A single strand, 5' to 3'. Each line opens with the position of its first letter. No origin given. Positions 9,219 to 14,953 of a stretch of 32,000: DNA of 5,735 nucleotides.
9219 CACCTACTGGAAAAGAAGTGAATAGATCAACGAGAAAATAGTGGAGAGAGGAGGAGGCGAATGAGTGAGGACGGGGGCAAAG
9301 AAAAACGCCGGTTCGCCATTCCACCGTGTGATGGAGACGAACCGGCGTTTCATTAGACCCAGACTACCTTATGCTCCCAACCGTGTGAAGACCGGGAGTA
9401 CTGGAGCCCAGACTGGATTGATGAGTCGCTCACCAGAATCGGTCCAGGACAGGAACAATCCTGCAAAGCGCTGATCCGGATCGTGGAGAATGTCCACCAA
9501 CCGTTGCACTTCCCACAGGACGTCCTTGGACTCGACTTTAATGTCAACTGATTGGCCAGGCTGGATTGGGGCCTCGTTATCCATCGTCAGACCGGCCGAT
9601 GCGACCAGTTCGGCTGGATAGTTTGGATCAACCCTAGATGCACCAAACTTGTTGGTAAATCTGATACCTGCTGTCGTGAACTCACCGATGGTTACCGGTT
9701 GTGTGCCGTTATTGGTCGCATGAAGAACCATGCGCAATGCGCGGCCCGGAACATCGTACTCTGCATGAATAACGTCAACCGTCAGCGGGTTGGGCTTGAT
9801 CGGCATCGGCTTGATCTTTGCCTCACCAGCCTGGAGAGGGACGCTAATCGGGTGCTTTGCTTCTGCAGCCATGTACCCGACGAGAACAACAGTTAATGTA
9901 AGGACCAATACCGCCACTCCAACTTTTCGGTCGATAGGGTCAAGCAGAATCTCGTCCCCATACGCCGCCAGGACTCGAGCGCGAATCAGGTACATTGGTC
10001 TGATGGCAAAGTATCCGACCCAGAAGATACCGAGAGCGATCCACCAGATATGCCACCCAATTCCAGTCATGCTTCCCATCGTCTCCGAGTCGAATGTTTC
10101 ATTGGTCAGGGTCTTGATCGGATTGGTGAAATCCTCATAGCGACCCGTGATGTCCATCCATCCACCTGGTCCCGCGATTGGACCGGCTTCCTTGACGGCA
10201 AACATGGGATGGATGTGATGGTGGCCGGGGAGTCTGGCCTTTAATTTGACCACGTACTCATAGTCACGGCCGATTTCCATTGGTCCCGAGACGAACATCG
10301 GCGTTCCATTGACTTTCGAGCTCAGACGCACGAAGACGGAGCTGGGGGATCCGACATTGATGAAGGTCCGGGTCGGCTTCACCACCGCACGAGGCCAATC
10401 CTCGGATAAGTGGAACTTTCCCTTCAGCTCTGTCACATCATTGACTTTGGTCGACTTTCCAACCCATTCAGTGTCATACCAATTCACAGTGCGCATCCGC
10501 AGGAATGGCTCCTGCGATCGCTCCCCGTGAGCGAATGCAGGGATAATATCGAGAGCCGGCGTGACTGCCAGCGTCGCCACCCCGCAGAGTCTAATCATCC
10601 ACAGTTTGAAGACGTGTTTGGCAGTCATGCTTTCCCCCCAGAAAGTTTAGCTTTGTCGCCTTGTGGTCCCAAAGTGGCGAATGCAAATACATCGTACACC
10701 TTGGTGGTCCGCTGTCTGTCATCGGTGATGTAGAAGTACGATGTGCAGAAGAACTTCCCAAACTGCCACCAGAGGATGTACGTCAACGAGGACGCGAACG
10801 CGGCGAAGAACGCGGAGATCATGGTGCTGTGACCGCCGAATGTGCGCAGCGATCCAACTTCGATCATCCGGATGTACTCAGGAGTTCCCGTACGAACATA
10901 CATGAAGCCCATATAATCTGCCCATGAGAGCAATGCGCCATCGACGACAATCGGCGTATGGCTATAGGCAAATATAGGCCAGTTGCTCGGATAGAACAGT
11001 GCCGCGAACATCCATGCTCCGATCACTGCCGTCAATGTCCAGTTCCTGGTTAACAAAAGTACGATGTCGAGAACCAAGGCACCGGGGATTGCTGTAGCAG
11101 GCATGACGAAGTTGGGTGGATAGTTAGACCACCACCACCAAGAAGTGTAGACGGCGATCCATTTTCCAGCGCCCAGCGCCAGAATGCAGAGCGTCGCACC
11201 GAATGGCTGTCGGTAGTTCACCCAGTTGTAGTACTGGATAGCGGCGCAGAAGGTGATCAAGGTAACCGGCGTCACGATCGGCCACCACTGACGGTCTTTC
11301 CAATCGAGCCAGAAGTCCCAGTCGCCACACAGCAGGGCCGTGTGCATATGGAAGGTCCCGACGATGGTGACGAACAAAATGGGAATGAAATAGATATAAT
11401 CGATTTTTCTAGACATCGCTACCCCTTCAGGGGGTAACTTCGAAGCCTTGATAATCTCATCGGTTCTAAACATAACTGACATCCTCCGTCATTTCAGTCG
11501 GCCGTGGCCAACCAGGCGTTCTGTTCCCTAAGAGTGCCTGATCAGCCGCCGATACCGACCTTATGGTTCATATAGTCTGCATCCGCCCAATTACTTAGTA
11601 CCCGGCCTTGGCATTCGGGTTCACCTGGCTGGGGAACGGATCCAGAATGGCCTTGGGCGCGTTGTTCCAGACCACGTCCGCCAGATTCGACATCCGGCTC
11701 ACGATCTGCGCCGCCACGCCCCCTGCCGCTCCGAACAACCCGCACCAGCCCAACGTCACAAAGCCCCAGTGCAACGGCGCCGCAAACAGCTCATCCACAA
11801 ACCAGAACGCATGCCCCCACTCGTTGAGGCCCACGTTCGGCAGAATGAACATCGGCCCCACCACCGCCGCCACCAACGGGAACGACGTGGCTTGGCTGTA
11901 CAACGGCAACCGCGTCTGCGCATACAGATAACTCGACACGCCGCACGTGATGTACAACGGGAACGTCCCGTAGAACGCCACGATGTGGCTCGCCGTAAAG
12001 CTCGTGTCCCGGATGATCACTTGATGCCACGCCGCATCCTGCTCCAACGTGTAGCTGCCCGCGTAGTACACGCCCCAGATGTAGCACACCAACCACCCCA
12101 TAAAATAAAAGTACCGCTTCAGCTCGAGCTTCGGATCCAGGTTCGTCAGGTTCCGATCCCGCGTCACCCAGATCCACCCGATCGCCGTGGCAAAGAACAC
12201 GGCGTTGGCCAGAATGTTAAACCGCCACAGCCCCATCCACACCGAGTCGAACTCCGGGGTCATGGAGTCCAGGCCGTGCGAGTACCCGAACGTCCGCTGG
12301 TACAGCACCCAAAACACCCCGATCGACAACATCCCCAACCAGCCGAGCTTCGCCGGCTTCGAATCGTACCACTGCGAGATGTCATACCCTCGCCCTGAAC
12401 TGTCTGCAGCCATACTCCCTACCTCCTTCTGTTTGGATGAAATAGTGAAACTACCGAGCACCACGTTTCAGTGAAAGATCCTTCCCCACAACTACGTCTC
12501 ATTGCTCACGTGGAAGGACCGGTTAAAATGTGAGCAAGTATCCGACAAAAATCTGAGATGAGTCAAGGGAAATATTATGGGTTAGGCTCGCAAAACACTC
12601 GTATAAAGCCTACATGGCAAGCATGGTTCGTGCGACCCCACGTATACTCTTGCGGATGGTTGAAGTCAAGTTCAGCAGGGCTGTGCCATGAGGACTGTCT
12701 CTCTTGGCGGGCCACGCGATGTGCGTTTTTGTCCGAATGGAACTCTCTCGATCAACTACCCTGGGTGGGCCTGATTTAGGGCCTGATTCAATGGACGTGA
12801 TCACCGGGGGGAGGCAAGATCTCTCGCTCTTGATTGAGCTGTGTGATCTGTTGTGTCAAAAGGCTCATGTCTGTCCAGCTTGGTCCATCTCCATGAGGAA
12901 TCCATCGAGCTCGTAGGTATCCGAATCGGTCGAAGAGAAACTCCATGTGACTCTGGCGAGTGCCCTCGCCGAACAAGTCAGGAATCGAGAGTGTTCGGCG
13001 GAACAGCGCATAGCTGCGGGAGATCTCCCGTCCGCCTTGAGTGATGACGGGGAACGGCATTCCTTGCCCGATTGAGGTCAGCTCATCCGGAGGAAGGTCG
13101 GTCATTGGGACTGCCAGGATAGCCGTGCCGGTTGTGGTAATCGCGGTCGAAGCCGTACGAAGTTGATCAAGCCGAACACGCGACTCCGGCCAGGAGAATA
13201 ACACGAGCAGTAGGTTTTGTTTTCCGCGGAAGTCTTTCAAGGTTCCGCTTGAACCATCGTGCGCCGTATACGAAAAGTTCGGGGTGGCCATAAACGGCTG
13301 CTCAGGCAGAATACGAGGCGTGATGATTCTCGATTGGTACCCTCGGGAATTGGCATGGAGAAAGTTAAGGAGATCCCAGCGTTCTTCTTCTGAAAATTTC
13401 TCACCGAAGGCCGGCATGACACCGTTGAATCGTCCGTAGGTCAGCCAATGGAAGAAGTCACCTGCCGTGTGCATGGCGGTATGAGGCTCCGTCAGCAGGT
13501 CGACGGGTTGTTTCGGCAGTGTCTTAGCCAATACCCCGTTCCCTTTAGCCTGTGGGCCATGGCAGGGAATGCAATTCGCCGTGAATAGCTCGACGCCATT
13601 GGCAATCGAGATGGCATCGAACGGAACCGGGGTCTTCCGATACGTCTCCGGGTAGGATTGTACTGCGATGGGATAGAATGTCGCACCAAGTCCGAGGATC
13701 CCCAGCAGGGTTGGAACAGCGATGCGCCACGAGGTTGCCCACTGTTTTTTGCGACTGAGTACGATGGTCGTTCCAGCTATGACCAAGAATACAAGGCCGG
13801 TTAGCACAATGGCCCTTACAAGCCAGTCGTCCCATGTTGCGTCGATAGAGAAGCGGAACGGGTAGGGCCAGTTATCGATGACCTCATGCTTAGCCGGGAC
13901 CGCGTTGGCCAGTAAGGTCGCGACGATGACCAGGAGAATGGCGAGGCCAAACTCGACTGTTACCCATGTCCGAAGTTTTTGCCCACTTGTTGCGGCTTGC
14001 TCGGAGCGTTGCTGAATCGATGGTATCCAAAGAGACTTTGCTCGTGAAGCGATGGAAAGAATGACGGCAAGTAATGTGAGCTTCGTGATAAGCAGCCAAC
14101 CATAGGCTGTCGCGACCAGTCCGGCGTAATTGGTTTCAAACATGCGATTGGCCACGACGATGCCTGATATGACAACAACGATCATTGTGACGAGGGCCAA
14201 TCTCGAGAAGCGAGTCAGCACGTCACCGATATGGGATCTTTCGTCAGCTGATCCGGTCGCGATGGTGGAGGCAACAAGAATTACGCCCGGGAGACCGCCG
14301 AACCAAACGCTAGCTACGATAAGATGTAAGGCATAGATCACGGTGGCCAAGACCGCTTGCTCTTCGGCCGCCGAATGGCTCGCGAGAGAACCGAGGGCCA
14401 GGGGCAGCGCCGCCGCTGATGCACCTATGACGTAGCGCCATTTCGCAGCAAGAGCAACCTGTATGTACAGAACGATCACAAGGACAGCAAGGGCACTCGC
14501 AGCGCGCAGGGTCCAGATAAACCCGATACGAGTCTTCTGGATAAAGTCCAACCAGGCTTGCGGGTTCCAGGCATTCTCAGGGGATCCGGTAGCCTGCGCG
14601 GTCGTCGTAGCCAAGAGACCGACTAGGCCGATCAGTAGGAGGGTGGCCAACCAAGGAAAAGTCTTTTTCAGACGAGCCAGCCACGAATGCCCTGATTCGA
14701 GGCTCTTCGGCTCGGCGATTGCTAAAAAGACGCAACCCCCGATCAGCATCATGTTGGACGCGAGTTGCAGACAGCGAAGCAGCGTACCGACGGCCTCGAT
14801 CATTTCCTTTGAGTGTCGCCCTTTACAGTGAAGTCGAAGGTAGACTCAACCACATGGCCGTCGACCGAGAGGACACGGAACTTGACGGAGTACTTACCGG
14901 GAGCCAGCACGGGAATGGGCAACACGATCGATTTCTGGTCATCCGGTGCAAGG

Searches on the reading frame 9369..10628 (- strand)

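Call 37: search_protein_families(library=pfam, proteins=[window:9369-10628:-], max_evalue=0.001)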
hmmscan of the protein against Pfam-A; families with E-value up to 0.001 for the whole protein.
window:9369-10628:- (419 aa): 1 family
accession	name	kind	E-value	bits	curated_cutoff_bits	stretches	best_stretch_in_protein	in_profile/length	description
PF04744.17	Monooxygenase_B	-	2.3e-150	501.5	22.7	1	35-414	1-380/380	Monooxygenase subunit B protein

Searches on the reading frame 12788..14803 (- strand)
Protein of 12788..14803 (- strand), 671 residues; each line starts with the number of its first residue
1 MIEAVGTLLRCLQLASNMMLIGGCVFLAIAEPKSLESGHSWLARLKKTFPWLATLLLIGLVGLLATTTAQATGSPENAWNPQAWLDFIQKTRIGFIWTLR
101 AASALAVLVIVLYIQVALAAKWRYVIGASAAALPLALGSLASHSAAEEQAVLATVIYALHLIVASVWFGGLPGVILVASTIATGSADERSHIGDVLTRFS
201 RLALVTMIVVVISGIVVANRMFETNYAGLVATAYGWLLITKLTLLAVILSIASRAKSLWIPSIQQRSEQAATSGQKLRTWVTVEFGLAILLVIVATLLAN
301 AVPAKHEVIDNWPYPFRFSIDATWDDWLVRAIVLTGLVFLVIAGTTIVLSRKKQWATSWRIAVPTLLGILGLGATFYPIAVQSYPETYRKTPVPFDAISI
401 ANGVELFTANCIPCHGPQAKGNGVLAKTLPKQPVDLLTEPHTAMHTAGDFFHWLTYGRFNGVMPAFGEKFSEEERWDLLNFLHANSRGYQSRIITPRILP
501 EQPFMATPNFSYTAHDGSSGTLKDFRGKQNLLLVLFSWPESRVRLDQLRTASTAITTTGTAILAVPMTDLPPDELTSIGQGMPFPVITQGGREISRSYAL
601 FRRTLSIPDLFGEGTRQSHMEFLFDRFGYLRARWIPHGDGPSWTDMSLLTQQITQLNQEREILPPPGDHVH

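Call 37: search_protein_families(library=pfam, proteins=[window:12788-14803:-], max_evalue=0.001)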
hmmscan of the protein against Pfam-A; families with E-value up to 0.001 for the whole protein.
window:12788-14803:- (671 aa): 3 families
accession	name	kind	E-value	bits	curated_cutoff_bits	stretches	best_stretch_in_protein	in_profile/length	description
PF05425.18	CopD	-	3.1e-20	72.9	32.1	1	195-297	3-104/105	Copper resistance protein D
PF13442.11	Cytochrome_CBB3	-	2.2e-10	41.1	27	1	400-482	3-68/68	Cytochrome C oxidase, cbb3-type, subunit III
PF00034.26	Cytochrom_C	-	4.3e-10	41.2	21.3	1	400-483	1-87/90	Cytochrome c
